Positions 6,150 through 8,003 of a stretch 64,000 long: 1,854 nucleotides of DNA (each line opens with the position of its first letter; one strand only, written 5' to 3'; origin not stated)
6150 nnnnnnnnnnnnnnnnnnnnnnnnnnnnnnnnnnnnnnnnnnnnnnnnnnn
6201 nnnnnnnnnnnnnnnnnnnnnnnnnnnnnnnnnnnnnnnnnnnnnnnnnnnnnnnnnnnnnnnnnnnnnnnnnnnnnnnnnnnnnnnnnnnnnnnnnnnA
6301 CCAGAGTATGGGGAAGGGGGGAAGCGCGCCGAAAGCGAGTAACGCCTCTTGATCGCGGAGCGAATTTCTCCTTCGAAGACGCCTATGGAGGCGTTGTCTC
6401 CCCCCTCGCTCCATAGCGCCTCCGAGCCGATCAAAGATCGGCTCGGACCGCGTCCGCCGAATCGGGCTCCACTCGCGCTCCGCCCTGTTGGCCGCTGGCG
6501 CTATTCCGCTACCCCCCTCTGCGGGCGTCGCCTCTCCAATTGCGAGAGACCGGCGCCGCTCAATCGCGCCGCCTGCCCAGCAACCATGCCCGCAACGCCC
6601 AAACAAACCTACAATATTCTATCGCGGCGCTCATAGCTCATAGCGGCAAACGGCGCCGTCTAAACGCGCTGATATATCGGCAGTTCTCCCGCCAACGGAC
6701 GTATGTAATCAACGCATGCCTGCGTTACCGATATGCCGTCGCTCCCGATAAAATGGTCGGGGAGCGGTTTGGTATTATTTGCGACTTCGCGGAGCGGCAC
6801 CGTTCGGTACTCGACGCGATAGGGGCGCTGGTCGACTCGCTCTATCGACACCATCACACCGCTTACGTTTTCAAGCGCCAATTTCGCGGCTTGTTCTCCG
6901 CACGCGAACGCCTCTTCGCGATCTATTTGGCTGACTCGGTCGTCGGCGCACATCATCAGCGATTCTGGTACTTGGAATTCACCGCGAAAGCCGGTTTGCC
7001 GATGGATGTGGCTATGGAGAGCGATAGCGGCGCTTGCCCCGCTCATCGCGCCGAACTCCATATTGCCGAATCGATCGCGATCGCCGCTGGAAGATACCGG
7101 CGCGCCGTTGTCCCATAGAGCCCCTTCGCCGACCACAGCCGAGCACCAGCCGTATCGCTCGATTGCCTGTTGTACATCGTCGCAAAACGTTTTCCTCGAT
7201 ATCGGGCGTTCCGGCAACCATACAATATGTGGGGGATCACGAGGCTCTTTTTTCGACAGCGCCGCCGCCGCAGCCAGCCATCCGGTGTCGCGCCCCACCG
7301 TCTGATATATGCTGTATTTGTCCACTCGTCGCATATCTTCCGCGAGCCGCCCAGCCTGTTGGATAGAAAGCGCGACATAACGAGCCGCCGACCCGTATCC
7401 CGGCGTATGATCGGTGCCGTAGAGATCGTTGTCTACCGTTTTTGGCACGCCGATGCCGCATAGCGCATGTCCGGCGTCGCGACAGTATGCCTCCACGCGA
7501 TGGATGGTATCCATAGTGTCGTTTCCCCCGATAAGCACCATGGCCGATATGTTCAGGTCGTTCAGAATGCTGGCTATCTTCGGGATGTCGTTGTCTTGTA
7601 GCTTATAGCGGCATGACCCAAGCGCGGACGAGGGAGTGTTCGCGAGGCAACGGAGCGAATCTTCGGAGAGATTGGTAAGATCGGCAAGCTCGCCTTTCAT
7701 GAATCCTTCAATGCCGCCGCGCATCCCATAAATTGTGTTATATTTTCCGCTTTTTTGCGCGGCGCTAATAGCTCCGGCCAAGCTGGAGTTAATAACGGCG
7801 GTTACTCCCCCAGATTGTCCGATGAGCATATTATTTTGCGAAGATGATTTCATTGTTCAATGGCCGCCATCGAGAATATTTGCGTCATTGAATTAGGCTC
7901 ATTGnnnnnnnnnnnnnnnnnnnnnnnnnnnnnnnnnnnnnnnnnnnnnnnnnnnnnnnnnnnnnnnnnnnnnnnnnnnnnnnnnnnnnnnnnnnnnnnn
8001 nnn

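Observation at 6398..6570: Compensatory base-pair substitutions in the repeat's central hairpin across copies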

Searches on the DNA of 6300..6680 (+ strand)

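Call 35: search_rna_families(source=window, start=6300, end=6680, threshold=evalue, max_evalue=10)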
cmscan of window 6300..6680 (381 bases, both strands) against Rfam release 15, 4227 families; matches with E-value up to 10: 1.
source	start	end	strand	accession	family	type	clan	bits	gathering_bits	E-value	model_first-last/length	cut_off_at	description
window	6437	6514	+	RF02228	sX9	Gene; sRNA;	-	12.6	44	8.2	1-76/76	no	Xanthomonas sRNA sX9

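Call 43: search_dna_similar(query=window:6360-6612:+, collection=plasmids, mode=distant, max_evalue=0.01, max_rows=10)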
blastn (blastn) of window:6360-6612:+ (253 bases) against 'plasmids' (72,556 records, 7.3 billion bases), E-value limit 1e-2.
No match.

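Call 80: build_rna_model(alignment_id=A4, structure=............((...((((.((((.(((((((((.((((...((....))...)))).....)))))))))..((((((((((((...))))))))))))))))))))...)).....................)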
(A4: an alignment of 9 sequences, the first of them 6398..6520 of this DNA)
Model R1 built from alignment A4 (9 sequences, 136 columns); structure: as given.
model positions 116; base pairs 26; branch points 1; effective number of sequences 1.32; information 0.591 bits per position. Calibrated on 0.2 Mb of random sequence (short: E-values are rough).
structure used (alignment columns):
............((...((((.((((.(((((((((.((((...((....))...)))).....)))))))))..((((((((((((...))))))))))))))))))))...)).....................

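Call 81: search_with_rna_model(model_id=R1, sources=[window, L003, L004, L005, L006, L007, L008, L009, L010, L011, L012, L013, L014, L016, L017, L018], max_evalue=10, show_alignments=0)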
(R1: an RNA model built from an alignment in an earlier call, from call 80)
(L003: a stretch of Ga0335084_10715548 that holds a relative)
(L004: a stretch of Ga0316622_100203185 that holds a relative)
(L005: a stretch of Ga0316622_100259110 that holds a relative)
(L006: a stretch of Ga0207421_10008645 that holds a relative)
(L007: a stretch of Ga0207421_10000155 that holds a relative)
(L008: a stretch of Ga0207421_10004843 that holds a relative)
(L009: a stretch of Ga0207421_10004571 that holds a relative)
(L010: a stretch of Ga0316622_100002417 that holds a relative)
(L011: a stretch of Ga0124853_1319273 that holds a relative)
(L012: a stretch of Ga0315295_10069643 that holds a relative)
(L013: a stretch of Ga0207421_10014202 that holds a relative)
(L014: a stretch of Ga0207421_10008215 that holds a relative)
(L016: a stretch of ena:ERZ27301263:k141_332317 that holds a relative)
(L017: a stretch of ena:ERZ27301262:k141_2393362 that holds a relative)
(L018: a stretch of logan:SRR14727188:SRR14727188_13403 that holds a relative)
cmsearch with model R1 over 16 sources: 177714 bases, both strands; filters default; matches with E-value up to 10: 26.
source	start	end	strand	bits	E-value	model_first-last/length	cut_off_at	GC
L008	9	124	+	126.4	2e-24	1-116/116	no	0.75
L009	1289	1404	-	122.3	1.4e-23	1-116/116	no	0.77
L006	10359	10474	+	121.5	2.2e-23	1-116/116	no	0.75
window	36128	36258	-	105.3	5.9e-20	1-116/116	no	0.72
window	37910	38040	-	105.3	5.9e-20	1-116/116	no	0.72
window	44822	44952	-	105.3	5.9e-20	1-116/116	no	0.72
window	6391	6520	-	97.5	2.7e-18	1-116/116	no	0.69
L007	14296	14380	+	81.2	7.8e-15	1-85/116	3'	0.78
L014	1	83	+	79.7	1.6e-14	34-116/116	5'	0.77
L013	7212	7293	-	76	9.7e-14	35-116/116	5'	0.77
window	27714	27855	+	46.9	1.5e-07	1-116/116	no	0.64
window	54710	54790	+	45.8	2.5e-07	1-116/116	no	0.67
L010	10464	10561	+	26.1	0.0038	1-116/116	no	0.67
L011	259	294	+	25.1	0.0063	31-66/116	no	0.83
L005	1440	1549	-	23.9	0.011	1-116/116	no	0.7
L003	915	985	-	23.7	0.012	1-116/116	no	0.75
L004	1464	1485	-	23.6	0.013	36-57/116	no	0.86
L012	3293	3314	-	23.6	0.013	36-57/116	no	0.86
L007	2441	2510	-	16.2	0.48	1-116/116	no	0.7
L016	15433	15521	-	14.1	1.3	1-116/116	no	0.65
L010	1023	1085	+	13.2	2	1-116/116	no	0.6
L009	157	280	-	11.9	3.8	1-116/116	no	0.72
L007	5893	5969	+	10.8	6.8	1-116/116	no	0.64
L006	1004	1053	+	10.6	7.5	1-116/116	no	0.68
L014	10672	10757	+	10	9.7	1-116/116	no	0.65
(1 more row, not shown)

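Call 87: search_with_rna_model(model_id=R1, sources=[window, L006, L007, L008, L009, L013, L014], max_evalue=0.00001, make_alignment=true)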
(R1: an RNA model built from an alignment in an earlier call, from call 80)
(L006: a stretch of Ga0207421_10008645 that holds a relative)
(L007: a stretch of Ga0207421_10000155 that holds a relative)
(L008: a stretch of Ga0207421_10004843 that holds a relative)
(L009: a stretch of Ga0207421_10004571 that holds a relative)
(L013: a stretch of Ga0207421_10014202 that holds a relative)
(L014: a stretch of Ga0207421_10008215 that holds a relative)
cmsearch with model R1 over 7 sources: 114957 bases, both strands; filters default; matches with E-value up to 0.00001: 12.
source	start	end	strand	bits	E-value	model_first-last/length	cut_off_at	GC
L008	9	124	+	126.4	1.3e-24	1-116/116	no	0.75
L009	1289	1404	-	122.3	9.4e-24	1-116/116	no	0.77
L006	10359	10474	+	121.5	1.4e-23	1-116/116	no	0.75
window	36128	36258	-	105.3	3.8e-20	1-116/116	no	0.72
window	37910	38040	-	105.3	3.8e-20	1-116/116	no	0.72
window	44822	44952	-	105.3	3.8e-20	1-116/116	no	0.72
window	6391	6520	-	97.5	1.7e-18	1-116/116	no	0.69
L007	14296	14380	+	81.2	5.1e-15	1-85/116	3'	0.78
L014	1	83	+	79.7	1e-14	34-116/116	5'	0.77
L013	7212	7293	-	76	6.3e-14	35-116/116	5'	0.77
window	27714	27855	+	46.9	9.6e-08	1-116/116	no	0.64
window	54710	54790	+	45.8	1.6e-07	1-116/116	no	0.67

Alignment A5: 12 matches aligned to the model, 168 columns, each read 5' to 3' on its own strand. Consensus structure (alignment columns), stored with it:
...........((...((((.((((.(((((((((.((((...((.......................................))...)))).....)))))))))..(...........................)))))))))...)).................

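Call 99: search_with_rna_model(model_id=R1, sources=[L010, L005, L003], max_evalue=0.01, show_alignments=3)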
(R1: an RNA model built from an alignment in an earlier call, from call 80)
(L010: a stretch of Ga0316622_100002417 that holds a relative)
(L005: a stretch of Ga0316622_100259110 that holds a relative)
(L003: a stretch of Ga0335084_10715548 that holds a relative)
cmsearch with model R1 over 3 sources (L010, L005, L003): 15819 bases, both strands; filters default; matches with E-value up to 0.01: 3.
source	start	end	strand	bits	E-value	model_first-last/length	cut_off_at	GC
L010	10464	10561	+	26.1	0.00034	1-116/116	no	0.67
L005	1440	1549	-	23.9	0.00097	1-116/116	no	0.7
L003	915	985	-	23.7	0.0011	1-116/116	no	0.75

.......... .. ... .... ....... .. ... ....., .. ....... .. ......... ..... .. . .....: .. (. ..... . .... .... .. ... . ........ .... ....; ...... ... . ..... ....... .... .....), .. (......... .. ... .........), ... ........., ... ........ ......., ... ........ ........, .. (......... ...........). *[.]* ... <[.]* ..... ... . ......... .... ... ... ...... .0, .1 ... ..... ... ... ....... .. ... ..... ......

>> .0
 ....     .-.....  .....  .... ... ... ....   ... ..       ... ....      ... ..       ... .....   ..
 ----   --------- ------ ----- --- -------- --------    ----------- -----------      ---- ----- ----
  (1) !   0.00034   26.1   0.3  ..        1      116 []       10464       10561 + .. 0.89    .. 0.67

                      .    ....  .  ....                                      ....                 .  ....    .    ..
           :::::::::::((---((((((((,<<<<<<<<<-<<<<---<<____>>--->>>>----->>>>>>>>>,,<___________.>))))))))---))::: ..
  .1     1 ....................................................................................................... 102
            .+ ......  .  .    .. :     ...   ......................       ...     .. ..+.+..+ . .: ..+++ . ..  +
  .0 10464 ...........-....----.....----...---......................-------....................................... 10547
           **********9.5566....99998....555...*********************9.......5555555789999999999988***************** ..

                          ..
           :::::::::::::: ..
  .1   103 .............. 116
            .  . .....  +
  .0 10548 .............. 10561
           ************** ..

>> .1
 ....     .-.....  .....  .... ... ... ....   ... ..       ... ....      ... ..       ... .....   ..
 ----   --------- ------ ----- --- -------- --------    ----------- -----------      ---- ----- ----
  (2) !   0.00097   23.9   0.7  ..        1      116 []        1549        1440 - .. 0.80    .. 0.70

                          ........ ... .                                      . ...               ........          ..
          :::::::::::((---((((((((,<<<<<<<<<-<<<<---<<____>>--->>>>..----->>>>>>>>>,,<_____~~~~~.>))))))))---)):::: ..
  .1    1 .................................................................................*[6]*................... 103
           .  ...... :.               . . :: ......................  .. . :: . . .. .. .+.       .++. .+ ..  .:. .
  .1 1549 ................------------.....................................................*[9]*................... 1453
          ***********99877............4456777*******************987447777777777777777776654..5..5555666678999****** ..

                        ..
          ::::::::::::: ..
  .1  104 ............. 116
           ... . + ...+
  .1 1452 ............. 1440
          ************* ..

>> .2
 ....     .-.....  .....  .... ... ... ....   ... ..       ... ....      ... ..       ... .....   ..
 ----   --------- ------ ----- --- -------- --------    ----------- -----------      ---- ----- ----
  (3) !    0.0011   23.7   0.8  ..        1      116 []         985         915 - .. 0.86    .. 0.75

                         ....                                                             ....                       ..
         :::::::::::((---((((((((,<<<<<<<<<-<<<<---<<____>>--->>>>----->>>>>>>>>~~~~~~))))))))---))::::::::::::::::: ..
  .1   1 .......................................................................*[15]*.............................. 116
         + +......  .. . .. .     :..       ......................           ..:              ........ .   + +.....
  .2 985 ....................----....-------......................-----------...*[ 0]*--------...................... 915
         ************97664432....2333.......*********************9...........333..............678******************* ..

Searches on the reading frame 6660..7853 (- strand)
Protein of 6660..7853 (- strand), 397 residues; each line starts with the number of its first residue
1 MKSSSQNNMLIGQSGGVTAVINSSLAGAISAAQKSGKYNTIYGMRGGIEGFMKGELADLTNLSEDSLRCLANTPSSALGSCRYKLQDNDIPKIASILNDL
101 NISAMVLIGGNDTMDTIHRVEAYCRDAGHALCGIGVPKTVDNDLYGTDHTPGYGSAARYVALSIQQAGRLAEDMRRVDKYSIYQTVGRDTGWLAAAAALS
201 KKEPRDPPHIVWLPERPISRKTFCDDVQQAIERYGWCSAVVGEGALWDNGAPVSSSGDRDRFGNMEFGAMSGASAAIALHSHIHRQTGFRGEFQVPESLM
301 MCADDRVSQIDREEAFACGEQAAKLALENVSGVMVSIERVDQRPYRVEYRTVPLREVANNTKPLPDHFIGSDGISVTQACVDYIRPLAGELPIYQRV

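Call 15: search_protein_families(library=pfam, proteins=[window:6660-7853:-])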
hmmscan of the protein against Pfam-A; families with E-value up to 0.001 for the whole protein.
window:6660-7853:- (397 aa): 1 family
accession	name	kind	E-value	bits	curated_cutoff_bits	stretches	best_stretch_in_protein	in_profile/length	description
PF00365.25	PFK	-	8.2e-43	147.2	30.9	1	9-246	2-224/277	Phosphofructokinase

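Call 27: find_homologous_proteins(query=window:6660-7853:-, max_evalue=1e-40)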
Query window:6660-7853:- (397 aa): 7922 proteins with E <= 1e-40 among 8000 candidates; the best 120 are listed.
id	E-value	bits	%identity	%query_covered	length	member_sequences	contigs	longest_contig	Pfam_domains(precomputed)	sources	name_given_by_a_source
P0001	4.5e-262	887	100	98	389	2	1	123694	PF00365.26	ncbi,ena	-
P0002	1.5e-155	536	62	98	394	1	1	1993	PF00365.26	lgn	-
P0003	7.1e-154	531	57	97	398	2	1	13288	PF00365.26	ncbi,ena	-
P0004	3.3e-152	526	61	98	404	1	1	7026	PF00365.26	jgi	jgi:6-phosphofructokinase 1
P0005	5.7e-152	525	59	98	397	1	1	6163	PF00365.26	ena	-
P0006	1.1e-151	524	59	97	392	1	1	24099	PF00365.26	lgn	-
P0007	1.9e-151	523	58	98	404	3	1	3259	PF00365.26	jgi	-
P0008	2.0e-151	523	59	97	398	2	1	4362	PF00365.26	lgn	-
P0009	4.6e-151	522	60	98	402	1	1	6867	PF00365.26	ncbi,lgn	-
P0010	5.6e-151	521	58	98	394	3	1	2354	PF00365.26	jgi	jgi:6-phosphofructokinase 1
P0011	5.7e-151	521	58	98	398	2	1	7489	PF00365.26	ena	-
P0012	9.3e-151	521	60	98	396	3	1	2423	PF00365.26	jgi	-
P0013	2.3e-150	519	57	97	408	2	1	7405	PF00365.26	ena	-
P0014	2.3e-150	519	58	99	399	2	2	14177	PF00365.26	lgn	-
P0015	3.0e-150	519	58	97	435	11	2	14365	PF00365.26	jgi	jgi:6-phosphofructokinase 1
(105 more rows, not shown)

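Call 31: find_encoding_contigs(protein=P0001, flank=10000, max_places=6)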
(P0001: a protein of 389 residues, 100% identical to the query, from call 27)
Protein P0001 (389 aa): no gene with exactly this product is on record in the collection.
